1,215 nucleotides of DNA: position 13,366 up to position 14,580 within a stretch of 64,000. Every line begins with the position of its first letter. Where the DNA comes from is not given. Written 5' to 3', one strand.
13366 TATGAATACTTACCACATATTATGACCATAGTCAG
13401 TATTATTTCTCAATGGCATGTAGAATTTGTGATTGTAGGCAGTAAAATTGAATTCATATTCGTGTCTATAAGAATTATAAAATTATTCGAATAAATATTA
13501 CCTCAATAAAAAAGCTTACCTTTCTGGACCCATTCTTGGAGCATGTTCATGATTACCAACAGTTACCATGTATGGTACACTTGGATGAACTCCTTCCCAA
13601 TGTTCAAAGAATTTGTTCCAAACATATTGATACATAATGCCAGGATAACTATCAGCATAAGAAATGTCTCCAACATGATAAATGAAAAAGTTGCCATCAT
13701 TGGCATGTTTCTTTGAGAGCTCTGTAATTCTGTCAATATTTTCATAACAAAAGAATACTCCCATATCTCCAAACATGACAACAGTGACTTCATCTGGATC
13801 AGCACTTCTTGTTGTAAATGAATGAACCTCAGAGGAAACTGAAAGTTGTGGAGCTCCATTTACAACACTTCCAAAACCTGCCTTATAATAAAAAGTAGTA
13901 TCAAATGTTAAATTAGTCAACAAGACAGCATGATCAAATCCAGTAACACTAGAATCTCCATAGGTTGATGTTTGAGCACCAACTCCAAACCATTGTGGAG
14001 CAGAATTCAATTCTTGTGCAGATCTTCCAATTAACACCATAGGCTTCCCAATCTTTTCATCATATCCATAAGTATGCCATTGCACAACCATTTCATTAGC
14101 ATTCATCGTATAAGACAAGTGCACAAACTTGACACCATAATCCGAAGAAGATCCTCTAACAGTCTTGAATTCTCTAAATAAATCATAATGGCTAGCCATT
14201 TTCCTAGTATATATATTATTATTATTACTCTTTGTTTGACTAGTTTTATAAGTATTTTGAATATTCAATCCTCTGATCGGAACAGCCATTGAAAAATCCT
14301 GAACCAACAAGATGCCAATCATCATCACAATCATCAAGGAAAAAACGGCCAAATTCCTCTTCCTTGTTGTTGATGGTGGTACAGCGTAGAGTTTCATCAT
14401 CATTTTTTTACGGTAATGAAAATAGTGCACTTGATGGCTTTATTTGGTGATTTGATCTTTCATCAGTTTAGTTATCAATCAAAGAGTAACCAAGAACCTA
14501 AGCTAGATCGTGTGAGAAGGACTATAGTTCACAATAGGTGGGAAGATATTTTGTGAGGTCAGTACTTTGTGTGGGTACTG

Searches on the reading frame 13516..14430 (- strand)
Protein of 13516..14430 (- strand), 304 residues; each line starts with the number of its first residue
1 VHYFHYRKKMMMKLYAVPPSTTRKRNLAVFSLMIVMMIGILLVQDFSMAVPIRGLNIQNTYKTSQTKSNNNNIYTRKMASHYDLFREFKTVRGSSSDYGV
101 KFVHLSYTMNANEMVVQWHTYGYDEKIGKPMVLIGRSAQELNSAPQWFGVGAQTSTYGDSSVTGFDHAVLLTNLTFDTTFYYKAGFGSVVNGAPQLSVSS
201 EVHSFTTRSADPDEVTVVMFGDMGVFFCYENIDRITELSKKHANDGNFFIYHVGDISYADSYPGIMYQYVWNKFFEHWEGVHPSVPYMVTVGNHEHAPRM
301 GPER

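Call 27: search_protein_families(library=pfam, proteins=[window:13516-14430:-], max_evalue=0.001)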
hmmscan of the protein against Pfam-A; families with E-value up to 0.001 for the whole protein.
window:13516-14430:- (304 aa): 2 families
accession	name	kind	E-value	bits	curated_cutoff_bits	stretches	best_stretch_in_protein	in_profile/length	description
PF16656.11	Pur_ac_phosph_N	-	4.9e-15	56.3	30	1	102-207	3-93/93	Purple acid Phosphatase, N-terminal domain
PF00149.33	Metallophos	-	4e-06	27.8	21.5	1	216-296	2-75/191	Calcineurin-like phosphoesterase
